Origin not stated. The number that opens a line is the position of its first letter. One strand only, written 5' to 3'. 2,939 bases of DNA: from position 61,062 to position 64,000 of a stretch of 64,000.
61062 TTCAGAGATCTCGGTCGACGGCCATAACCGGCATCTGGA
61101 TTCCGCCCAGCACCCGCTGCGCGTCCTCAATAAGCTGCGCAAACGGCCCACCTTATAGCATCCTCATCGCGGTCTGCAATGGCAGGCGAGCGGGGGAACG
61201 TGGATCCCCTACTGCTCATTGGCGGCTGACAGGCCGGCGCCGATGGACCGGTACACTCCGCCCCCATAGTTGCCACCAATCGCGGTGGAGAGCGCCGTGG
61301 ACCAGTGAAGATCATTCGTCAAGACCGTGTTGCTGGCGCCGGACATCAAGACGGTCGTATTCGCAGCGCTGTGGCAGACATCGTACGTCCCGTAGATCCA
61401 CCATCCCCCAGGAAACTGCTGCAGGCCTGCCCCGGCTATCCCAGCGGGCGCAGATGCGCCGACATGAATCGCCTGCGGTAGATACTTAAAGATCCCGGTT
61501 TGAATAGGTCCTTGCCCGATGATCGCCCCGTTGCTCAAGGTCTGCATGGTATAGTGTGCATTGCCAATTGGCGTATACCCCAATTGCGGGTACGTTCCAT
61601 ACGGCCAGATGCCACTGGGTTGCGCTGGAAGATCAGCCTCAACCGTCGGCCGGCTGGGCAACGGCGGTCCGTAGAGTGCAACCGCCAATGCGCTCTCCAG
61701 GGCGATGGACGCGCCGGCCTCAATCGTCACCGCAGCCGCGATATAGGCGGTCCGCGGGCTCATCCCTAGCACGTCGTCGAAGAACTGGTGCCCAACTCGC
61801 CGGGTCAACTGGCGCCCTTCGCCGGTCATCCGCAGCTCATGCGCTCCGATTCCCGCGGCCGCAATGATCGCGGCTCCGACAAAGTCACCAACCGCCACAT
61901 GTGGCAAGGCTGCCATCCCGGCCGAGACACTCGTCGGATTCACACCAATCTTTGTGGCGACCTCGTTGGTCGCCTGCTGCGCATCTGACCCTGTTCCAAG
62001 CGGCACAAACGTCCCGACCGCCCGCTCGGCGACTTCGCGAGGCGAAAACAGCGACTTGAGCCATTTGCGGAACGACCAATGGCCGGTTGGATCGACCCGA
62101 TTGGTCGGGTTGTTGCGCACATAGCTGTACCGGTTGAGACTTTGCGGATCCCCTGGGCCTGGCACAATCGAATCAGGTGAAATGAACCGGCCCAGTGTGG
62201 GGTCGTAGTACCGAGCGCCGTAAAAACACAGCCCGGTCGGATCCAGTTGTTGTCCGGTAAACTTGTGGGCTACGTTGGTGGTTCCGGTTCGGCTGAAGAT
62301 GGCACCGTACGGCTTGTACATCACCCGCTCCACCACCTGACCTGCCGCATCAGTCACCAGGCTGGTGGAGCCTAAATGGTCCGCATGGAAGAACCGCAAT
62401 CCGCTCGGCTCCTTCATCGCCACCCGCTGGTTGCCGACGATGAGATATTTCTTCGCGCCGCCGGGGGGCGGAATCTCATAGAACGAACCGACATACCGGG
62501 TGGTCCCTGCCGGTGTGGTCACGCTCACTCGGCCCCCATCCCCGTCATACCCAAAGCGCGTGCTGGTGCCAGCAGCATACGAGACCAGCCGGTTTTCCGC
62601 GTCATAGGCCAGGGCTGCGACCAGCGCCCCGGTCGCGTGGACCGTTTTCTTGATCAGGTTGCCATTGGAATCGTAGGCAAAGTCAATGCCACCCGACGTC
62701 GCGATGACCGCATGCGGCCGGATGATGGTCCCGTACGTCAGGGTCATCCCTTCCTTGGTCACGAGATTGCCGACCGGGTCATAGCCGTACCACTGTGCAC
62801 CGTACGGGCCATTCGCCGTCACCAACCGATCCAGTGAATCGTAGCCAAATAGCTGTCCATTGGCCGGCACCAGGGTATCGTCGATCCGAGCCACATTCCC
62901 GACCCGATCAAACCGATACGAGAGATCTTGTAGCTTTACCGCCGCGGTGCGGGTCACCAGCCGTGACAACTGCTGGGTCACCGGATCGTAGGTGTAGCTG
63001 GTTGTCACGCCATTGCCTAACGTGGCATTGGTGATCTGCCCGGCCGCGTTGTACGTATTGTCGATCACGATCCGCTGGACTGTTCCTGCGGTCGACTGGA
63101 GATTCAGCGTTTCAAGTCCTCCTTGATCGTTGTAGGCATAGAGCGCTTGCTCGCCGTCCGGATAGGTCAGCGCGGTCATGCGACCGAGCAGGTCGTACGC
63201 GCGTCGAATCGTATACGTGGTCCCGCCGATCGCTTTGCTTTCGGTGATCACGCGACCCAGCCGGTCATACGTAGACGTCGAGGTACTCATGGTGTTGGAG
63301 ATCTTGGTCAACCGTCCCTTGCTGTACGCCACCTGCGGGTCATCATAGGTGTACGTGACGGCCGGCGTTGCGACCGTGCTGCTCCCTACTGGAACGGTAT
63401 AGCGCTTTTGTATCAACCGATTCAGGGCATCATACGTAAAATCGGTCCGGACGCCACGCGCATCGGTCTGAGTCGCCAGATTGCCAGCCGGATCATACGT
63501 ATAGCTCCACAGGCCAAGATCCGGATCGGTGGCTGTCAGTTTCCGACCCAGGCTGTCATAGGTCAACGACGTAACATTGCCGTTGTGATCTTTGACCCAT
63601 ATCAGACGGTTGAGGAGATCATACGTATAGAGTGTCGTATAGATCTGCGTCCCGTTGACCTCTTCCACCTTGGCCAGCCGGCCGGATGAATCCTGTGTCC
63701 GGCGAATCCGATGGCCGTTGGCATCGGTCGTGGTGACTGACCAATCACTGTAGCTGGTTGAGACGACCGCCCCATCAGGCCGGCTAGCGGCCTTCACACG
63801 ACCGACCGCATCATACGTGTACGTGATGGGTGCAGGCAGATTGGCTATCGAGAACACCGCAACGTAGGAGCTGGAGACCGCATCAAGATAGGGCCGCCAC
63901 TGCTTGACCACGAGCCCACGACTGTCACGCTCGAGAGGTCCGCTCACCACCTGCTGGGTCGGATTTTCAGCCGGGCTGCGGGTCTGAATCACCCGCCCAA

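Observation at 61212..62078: Rhs toxin with an unrecognised, hydrophobic/Gly-rich 289-aa C-terminal domain and no obvious immunity gene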

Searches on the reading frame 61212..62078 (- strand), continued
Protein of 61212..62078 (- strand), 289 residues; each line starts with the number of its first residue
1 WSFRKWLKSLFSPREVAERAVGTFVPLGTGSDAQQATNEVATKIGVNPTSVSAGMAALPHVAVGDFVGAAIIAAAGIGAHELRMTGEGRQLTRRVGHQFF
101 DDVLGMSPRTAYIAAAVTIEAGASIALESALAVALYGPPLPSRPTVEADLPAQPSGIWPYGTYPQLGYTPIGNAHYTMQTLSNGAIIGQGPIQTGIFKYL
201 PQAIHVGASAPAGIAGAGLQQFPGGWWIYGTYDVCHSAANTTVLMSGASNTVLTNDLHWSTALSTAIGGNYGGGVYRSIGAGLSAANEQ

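Call 67: search_protein_families(library=pfam, proteins=[P0041, P0050, P0067, P0075, P0076, P0078, P0082, P0084, P0086, P0088], max_evalue=0.1)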
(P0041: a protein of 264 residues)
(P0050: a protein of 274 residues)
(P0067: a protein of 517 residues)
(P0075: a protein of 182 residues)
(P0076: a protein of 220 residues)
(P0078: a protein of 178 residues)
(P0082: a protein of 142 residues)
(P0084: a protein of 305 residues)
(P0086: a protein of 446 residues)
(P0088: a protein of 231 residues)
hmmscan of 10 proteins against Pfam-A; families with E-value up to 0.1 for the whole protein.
P0041 (264 aa): 0 families

P0050 (274 aa): 0 families

P0067 (517 aa): 0 families

P0075 (182 aa): 0 families

P0076 (220 aa): 1 family
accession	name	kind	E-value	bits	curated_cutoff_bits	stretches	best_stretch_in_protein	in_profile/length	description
PF20573.4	DUF6782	-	0.0046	16.7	27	1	105-192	39-125/241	Putative metallopeptidase family (DUF6782)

P0078 (178 aa): 1 family
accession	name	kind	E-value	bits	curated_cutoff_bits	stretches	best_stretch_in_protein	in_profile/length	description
PF08269.17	dCache_2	-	0.021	14.4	26.5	1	77-166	17-103/298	Cache domain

P0082 (142 aa): 0 families

P0084 (305 aa): 1 family
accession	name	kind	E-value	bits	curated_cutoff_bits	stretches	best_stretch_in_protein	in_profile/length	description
PF25023.1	TEN_YD-shell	-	0.00093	17.8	50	1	8-105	790-891/909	Teneurin YD-shell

P0086 (446 aa): 3 families
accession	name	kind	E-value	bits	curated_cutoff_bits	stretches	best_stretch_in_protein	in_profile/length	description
PF25023.1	TEN_YD-shell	-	4.7e-07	28.7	50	1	52-180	762-891/909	Teneurin YD-shell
PF03527.20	RHS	-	0.00044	20.5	27.9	1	78-111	1-34/38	RHS protein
PF05593.20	RHS_repeat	-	0.036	14.9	22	0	171-187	19-36/38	RHS Repeat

P0088 (231 aa): 0 families

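Call 90: find_homologous_proteins(query=A2, max_evalue=0.00001)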
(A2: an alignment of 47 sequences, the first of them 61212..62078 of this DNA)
Query A2 (47 sequences) (289 aa, profile of the alignment): 4 proteins with E <= 0.00001 among 8000 candidates.
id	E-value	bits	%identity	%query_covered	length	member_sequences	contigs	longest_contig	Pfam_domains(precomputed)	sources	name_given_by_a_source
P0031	3.9e-52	196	36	81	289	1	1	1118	-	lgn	-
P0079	1.6e-42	164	47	15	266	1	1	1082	-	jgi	jgi:hypothetical protein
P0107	1.1e-21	96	38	19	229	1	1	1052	-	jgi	jgi:hypothetical protein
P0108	1.3e-12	66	29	6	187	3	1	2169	-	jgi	jgi:hypothetical protein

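Call 92: search_protein_families(library=pfam, proteins=[P0002], max_evalue=0.01)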
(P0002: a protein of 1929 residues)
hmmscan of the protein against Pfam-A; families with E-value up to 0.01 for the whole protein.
P0002 (1929 aa): 7 families
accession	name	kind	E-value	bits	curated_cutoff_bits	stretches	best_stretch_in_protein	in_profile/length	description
PF05593.20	RHS_repeat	-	6.6e-38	128.8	22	6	1168-1200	1-33/38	RHS Repeat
PF03534.18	SpvB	-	3.7e-24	85.9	22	1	63-214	4-182/287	Salmonella virulence plasmid 65kDa B protein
PF12256.14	TcdB_toxin_midN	-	6.1e-24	84.7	24.8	1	585-721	27-173/181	Insecticide toxin TcdB middle/N-terminal region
PF13517.12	FG-GAP_3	-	2.4e-19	70.1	26.9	4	341-399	1-59/61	FG-GAP-like repeat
PF01839.29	FG-GAP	-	3.5e-11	43.2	22.1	2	479-495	4-20/37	FG-GAP repeat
PF03527.20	RHS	-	0.00039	20.6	27.9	1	1536-1567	3-34/38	RHS protein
PF20041.5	DUF6443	-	0.0013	19.4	27.8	1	985-1045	17-77/137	Domain of unknown function (DUF6443)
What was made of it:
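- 61209..64000 (-): 3' two-thirds... visible part (927+ aa) of a 1929-aa Rhs/YD-repeat protein. The full-length architecture is signal peptide, SpvB, FG-GAP propeller, TcdB_midN, RHS shell, then the toxin tip. Pfam on P0002: SpvB 63-214, FG-GAP_3/FG-GAP from 341, TcdB_toxin_midN 585-721, RHS_repeat (call 92).
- Closest known: Tc-toxin TcB–TcC 'BC' cocoons and bacterial teneurin-like Rhs proteins. Same: SpvB, FG-GAP propeller, TcdB_midN, RHS shell and Rhs core precede a variable C-terminal cargo (call 92).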

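Call 93: find_encoding_contigs(protein=P0019, flank=3000, max_places=2)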
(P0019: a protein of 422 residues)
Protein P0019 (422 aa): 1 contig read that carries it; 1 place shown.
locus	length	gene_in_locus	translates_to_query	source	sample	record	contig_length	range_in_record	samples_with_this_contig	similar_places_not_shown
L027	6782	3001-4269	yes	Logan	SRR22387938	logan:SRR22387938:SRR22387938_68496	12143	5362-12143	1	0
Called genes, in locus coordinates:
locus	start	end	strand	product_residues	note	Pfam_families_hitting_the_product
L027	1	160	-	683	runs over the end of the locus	PF17829:GH115_C, PF17957:Big_7, PF16656:Pur_ac_phosph_N (weak), PF06848:Disaggr_repeat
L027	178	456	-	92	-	PF04026:SpoVG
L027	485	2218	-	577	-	PF14870:PSII_BNR (faint), PF15902:Sortilin-Vps10 (weak)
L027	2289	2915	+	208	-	PF13413:HTH_25 (faint), PF12844:HTH_19 (weak), PF13560:HTH_31, PF01381:HTH_3, PF13443:HTH_26 (weak), PF07883:Cupin_2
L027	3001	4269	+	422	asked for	PF25023:TEN_YD-shell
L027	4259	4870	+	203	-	PF08238:Sel1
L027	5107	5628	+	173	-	-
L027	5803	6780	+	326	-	?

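Call 94: find_encoding_contigs(protein=P0047, flank=3000, max_places=2)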
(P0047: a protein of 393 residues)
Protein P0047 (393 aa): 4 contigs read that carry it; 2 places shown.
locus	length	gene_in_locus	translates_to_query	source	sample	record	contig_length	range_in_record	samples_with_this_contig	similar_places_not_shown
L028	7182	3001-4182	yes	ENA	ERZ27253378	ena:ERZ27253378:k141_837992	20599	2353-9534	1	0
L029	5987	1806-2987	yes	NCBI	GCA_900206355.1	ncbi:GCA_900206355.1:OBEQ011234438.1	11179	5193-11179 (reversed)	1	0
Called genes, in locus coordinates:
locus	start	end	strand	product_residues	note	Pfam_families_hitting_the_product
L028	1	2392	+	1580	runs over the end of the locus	?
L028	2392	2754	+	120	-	-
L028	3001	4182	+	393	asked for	PF25023:TEN_YD-shell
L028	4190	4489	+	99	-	-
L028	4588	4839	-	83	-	PF02604:PhdYeFM_antitox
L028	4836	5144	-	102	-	PF05016:ParE_toxin (weak)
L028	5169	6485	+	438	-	PF01435:Peptidase_M48, PF00515:TPR_1 (faint), PF07719:TPR_2 (faint), PF13371:TPR_9, PF13414:TPR_11 (weak)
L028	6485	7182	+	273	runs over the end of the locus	-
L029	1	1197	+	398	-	?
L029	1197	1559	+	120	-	-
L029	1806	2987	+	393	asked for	PF25023:TEN_YD-shell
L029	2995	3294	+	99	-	-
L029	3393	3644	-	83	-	PF02604:PhdYeFM_antitox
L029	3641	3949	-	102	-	PF05016:ParE_toxin (weak)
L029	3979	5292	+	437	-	PF01435:Peptidase_M48, PF13428:TPR_14 (faint), PF00515:TPR_1 (faint), PF07719:TPR_2 (faint), PF13371:TPR_9, PF13414:TPR_11 (weak)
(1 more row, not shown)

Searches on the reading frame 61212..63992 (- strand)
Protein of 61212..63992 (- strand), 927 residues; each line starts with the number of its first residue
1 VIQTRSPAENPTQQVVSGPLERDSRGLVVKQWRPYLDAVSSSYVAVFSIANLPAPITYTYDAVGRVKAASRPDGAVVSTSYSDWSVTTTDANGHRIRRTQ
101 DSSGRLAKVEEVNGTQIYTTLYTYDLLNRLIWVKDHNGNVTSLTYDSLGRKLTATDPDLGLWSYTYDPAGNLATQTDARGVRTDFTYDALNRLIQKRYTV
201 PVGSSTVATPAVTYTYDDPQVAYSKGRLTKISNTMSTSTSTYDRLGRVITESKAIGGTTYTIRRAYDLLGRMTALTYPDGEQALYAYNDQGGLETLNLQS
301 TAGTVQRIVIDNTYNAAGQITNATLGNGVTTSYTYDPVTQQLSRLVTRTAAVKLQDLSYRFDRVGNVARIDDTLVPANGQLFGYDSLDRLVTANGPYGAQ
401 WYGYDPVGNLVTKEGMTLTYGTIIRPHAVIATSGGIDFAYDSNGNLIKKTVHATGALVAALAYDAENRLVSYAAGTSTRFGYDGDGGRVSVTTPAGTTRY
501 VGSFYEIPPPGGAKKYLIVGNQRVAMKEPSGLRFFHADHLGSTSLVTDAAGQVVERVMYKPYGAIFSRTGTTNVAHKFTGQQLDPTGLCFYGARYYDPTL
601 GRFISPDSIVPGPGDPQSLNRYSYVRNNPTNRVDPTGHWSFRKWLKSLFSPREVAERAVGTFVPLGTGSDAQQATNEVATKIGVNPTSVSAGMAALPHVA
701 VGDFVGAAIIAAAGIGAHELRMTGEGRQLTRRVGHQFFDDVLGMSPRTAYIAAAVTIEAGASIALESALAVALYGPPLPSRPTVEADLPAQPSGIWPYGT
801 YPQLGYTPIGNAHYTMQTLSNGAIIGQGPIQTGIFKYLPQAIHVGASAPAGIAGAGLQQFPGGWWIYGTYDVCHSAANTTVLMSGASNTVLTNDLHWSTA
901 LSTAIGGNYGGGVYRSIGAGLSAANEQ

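Call 4: search_protein_families(library=pfam, proteins=[window:61212-63992:-], max_evalue=0.1)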
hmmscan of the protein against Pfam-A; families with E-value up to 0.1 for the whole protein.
window:61212-63992:- (927 aa): 2 families
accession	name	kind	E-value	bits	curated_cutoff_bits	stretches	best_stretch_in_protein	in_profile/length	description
PF05593.20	RHS_repeat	-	2e-41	140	22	8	166-198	1-33/38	RHS Repeat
PF03527.20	RHS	-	0.00097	19.4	27.9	1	534-565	3-34/38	RHS protein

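Call 8: search_protein_families(library=ncbifam, proteins=[window:61212-63992:-], max_evalue=1)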
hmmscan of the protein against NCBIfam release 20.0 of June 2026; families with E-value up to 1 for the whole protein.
window:61212-63992:- (927 aa): 3 families
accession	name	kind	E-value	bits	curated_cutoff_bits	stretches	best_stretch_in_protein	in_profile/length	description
TIGR01643.1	YD_repeat_2x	repeat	3.6e-28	96.9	15.8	4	124-165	1-42/42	YD repeat-containing protein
NF041261.1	RHS_core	equivalog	1.5e-26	92.6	2000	4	210-469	512-758/1261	RHS element core protein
TIGR03696.1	Rhs_assc_core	domain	5.1e-24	84.6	32.5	1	559-638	1-76/76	RHS repeat-associated core domain-containing protein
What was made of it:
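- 62079..62318 (-): Rhs-associated core ending …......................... This is the presumed autoproteolytic release site, just before W1 of the tip. TIGR03696 E=5e-24 over residues 559-638 of the visible ORF (call 8).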

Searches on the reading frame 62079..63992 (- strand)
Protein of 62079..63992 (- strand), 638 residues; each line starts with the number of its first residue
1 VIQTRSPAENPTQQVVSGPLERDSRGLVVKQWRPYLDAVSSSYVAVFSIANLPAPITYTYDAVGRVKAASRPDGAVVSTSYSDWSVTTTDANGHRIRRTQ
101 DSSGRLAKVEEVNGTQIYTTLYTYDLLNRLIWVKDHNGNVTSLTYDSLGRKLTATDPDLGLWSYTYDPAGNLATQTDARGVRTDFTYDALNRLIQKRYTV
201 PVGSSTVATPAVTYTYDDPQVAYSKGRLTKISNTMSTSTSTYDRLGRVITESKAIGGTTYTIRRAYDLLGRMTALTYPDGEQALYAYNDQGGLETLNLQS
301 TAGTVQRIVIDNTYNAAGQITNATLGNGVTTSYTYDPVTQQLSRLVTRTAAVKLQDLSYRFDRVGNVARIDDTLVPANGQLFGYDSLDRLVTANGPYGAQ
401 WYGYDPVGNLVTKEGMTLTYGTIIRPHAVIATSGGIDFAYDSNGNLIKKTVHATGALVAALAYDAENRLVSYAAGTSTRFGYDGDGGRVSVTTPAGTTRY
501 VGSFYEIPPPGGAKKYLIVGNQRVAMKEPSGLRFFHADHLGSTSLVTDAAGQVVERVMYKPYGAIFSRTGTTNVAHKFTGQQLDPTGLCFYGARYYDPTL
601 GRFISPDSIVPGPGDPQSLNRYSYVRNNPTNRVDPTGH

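Call 99: search_solved_structures(query=window:62079-63992:-, max_evalue=0.00001)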
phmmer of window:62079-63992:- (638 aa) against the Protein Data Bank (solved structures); distinct sequences matched with E-value up to 0.00001: 27.
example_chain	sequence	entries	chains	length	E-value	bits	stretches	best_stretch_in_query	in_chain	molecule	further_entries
7q97_A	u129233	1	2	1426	6.9e-34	120.9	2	213-637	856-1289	Rhs family protein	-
8h8a_A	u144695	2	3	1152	7.3e-29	104.3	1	56-637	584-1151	Putative Rhs-family protein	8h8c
8h8b_A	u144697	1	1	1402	3.1e-27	98.9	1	56-637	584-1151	Putative Rhs-family protein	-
6h6g_A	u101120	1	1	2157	3.4e-26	95.5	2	531-637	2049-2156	TcdB2,TccC3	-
4o9x_A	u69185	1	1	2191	3.7e-26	95.3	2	531-637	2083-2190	TcdB2, TccC3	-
6h6e_F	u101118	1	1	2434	5.4e-26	94.8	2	531-637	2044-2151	TcdB2,TccC3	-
6suq_A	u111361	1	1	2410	5.6e-26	94.8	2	531-637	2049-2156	TcdB2,TccC3,Genome polyprotein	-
6l7i_G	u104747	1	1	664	5.9e-26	94.7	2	255-395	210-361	TccC2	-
6suf_F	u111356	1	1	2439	6.2e-26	94.6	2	531-637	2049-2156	TcdB2,TccC3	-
6sup_A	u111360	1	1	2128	9.9e-26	94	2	531-637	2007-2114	TcdB2,TccC3,Cell division control protein 42 homolog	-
6h6f_F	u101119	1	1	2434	1.8e-25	93.1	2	531-637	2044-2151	TcdB2,TccC3,TccC3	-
6sue_F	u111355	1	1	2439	2e-25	92.9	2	531-637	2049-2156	TcdB2,TccC3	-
8qja_A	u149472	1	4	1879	2.1e-25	92.8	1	122-450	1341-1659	Putative type VI secretion system YD repeat-containing Rhs element Vgr protein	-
8cp6_B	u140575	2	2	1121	2.7e-25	92.5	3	73-411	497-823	Toxin protein Tse5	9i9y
8uy4_A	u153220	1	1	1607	6.2e-23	84.7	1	100-493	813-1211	Tse15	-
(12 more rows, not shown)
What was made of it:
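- Closest known: Tc-toxin TcB–TcC 'BC' cocoons and bacterial teneurin-like Rhs proteins. Same: The shell is sequence-related to TcdB2-TccC3, YenC2 and teneurin-like PDB entries (call 99).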
